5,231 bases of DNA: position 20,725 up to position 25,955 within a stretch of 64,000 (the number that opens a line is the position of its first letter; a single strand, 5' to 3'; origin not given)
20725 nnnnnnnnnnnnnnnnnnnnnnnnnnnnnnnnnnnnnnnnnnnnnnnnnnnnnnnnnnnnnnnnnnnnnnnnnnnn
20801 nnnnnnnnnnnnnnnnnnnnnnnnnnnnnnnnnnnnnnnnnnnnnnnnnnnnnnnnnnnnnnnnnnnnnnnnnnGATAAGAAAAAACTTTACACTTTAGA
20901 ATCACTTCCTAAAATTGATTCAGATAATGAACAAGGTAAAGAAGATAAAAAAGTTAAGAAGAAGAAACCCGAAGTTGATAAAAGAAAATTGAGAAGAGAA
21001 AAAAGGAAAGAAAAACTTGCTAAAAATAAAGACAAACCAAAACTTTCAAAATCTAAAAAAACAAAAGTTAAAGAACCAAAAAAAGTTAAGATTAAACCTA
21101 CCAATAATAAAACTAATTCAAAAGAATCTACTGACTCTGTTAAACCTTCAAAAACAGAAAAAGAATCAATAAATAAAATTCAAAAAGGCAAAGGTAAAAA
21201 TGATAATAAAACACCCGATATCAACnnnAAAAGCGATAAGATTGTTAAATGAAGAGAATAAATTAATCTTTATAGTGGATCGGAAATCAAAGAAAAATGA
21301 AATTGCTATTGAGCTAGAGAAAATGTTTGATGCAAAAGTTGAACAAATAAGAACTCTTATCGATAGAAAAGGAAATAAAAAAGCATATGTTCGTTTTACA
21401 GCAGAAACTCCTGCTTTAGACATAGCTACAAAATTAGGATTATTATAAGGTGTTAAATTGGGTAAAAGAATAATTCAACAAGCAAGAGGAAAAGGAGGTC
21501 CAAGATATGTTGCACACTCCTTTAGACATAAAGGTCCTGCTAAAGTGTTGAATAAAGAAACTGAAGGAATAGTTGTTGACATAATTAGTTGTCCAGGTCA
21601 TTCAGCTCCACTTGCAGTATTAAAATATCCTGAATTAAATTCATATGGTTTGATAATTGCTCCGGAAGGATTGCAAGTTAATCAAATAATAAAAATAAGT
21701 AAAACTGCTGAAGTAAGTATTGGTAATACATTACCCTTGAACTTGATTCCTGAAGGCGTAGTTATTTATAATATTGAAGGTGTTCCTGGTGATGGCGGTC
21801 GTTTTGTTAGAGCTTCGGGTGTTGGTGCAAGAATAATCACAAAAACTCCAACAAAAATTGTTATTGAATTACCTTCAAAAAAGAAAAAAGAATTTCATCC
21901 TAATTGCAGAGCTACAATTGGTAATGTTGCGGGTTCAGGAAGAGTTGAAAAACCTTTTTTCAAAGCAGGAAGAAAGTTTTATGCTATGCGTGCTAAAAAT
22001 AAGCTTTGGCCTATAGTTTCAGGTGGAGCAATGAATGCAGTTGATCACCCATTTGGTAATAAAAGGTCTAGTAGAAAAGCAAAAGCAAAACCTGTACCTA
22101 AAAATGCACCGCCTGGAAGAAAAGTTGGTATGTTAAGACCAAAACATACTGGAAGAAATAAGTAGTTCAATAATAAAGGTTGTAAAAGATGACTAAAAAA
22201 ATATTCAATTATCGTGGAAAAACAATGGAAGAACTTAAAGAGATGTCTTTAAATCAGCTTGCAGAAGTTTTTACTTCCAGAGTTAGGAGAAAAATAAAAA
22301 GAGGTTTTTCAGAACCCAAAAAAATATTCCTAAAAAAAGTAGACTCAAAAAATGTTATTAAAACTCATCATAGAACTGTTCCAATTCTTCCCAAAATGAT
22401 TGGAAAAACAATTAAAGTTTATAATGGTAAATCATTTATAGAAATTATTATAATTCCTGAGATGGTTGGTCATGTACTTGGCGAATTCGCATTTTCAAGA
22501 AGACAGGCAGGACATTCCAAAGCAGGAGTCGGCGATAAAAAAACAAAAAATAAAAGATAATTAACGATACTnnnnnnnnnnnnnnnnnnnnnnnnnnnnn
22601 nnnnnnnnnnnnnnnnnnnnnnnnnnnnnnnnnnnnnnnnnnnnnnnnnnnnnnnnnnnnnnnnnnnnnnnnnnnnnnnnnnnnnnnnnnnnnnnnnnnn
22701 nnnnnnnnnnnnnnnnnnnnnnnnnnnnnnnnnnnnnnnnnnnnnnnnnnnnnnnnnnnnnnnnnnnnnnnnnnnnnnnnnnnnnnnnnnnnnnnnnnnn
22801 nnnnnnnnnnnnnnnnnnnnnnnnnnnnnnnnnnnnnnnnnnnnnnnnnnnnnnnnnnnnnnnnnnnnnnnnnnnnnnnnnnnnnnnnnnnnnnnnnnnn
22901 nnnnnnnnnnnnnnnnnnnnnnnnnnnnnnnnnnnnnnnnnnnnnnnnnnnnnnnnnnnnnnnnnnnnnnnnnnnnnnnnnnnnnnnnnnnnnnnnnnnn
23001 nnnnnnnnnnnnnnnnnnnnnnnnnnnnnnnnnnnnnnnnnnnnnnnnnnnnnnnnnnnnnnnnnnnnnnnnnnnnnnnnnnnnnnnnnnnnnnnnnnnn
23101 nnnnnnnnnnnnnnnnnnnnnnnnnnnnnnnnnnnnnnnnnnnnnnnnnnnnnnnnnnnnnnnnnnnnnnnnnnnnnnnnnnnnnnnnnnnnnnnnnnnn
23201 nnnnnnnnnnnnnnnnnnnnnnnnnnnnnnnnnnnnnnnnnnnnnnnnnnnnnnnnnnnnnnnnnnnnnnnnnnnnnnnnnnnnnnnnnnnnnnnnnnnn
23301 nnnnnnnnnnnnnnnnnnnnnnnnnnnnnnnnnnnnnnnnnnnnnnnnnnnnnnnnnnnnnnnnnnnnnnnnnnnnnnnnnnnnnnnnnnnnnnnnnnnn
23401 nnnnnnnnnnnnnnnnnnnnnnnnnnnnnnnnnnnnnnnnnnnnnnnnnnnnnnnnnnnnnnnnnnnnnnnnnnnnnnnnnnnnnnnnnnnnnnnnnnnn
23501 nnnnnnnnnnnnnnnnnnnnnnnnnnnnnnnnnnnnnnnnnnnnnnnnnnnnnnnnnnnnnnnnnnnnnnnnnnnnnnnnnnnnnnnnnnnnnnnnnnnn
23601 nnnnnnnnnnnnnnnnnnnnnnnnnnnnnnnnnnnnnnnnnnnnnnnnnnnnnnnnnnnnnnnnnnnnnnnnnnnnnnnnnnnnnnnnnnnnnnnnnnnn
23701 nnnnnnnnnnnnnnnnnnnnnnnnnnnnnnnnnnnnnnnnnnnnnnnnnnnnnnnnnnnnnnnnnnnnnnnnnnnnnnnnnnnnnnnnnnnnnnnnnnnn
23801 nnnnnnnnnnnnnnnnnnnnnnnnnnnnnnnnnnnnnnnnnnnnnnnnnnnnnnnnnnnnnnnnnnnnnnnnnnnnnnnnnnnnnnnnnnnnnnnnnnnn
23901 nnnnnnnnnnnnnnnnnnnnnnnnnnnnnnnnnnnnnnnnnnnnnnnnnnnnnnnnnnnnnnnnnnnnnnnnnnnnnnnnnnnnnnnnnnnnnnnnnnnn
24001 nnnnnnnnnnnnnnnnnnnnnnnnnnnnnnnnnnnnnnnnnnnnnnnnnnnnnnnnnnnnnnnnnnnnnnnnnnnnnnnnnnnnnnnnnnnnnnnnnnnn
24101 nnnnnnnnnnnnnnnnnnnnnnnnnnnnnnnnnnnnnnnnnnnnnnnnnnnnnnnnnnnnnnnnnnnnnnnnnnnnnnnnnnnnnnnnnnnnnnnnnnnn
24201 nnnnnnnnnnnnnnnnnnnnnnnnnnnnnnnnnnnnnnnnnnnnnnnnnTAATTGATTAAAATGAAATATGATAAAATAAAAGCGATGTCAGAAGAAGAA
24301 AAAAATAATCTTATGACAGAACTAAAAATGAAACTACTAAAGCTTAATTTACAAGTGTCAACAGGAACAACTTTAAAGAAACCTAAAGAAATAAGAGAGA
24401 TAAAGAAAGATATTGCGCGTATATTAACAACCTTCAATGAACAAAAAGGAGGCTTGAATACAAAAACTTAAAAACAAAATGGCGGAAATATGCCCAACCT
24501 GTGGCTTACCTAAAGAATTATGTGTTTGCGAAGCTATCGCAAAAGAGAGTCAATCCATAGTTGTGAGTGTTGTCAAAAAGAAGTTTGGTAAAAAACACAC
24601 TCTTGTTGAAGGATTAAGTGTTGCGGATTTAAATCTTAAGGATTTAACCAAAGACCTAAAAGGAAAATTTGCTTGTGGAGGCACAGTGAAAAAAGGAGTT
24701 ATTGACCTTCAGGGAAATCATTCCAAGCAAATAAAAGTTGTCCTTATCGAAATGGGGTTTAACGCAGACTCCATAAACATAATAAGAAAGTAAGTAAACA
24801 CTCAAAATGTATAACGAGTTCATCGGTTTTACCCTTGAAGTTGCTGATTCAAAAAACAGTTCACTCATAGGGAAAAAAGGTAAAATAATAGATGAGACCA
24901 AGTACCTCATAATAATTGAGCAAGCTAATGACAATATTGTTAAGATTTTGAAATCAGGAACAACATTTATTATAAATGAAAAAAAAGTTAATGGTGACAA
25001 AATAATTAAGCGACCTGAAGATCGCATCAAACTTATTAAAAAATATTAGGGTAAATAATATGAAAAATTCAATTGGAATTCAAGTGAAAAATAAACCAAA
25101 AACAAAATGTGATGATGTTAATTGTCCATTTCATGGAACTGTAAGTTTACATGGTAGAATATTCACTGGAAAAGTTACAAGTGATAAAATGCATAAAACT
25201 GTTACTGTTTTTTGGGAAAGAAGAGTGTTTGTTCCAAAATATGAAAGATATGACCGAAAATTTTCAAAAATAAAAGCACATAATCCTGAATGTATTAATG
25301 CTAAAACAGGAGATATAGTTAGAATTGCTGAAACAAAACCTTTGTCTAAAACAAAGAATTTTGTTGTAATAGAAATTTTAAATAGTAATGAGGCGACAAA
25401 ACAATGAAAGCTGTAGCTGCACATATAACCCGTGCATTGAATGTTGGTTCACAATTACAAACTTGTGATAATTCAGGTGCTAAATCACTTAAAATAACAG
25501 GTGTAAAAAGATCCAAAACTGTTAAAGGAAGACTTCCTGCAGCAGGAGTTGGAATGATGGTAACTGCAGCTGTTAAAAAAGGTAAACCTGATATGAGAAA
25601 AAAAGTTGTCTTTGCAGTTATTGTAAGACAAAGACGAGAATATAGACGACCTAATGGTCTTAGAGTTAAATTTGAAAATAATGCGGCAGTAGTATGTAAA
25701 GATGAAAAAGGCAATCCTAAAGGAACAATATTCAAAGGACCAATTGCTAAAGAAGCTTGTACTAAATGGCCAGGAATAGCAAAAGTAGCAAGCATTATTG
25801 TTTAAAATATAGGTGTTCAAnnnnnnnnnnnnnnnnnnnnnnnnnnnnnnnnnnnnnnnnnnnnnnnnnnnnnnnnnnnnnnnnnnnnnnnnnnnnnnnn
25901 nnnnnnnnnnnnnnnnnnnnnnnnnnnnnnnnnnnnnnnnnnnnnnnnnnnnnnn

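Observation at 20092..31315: Multiple ribosomal proteins carry long Lys-rich low-complexity extensions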

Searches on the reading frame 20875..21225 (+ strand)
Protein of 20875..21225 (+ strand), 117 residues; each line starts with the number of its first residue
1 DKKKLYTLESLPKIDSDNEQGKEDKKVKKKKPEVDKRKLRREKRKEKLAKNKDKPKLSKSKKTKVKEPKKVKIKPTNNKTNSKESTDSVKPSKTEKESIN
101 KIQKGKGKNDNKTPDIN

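Call 47: search_protein_families(library=pfam, proteins=[window:20875-21225:+], max_evalue=1)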
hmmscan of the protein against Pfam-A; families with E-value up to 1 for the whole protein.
window:20875-21225:+ (117 aa): 0 families

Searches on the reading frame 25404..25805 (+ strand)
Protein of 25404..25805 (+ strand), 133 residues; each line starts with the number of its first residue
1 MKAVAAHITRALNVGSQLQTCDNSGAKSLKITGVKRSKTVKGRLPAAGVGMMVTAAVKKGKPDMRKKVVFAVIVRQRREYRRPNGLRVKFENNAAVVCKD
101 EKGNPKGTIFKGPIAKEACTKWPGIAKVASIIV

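Call 7: find_related_loci(query=window:25404-25805:+, collection=genome_contigs, flank=10000)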
Query window:25404-25805:+ (133 aa) in genome_contigs; peptide patterns used: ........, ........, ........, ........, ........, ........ (x = any residue, [..] = any of these).
452 stretches matched a pattern; 119 encode a relative of the query (tblastn E <= 1e-3); the best 80 are kept; 80 distinct loci.
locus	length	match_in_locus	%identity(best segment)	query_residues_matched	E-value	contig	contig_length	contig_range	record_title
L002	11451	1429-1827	81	1-133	2e-71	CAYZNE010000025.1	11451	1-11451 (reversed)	MAG TPA_asm: uncultured Methanosarcinales archaeon isolate binchicken_co243_25 genome assembly, contig: NODE_5052_length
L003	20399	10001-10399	81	1-133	5e-71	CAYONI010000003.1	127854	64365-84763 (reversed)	MAG TPA_asm: uncultured Methanosarcinales archaeon isolate SRP191223_co1_272 genome assembly, contig: NODE_35_length_127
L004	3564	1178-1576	83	1-133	4e-71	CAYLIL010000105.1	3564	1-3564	MAG TPA_asm: uncultured Methanosarcinales archaeon isolate binchicken_co28_248 genome assembly, contig: NODE_18738_lengt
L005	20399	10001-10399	77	1-133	2e-66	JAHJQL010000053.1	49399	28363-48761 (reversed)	MAG: Nanoarchaeota archaeon isolate OS_PC_MetaG.mb.107 OS_PC_MetaG.mb.107_k141_404344, whole genome shotgun sequence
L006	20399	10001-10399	77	1-133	6e-65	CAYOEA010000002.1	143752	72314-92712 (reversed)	MAG TPA_asm: uncultured Methanosarcinales archaeon isolate binchicken_co47_10 genome assembly, contig: NODE_43_length_14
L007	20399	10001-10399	73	1-133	6e-64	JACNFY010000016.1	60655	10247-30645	MAG: Nanobdellati archaeon isolate NIOZ-UU113 NIOZ-UU_NODE_439_length_60655_cov_11.6255, whole genome shotgun sequence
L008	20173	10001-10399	74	1-133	1e-61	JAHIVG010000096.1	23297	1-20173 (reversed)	MAG: Nanoarchaeota archaeon isolate MM_PC_MetaG.mb.67 MM_PC_MetaG.mb.67_k141_1531737, whole genome shotgun sequence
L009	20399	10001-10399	71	1-133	9e-62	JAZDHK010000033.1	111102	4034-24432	MAG: archaeon isolate MEGAHIT-group-0.318 k141_15696909, whole genome shotgun sequence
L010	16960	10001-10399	72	1-133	9e-62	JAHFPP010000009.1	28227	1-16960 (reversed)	MAG: Candidatus Woesearchaeota archaeon isolate nzgw53 NODE_2462_length_28228_cov_3.964315, whole genome shotgun sequenc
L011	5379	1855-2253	71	1-133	2e-60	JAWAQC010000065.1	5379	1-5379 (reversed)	MAG: Candidatus Woesearchaeota archaeon isolate SZTDM-2_201709_bins_42 SZTDM-2_201709_bins_42_scaffold_65, whole genome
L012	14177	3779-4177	71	1-133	1e-60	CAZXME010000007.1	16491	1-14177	MAG TPA_asm: uncultured Methanosarcinales archaeon isolate SRP191223_co1_28 genome assembly, contig: NODE_3500_length_16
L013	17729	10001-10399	73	1-133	4e-60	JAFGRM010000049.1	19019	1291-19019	MAG: Candidatus Woesearchaeota archaeon isolate Zod_Metabat.828 k87_7555357, whole genome shotgun sequence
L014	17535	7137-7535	70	1-133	4e-60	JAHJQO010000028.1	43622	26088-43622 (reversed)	MAG: Nanoarchaeota archaeon isolate OS_PC_MetaG.mb.11 OS_PC_MetaG.mb.11_k141_347191, whole genome shotgun sequence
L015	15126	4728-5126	71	1-133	5e-60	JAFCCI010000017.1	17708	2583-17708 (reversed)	Candidatus Woesearchaeota archaeon isolate AB_3033_Bin_101 AB_3033_Bin_101_scaffold_4906, whole genome shotgun sequence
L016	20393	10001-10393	70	3-133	1e-59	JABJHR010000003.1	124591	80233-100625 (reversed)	MAG: Candidatus Woesearchaeota archaeon isolate SI074_bin25 k141_1916867, whole genome shotgun sequence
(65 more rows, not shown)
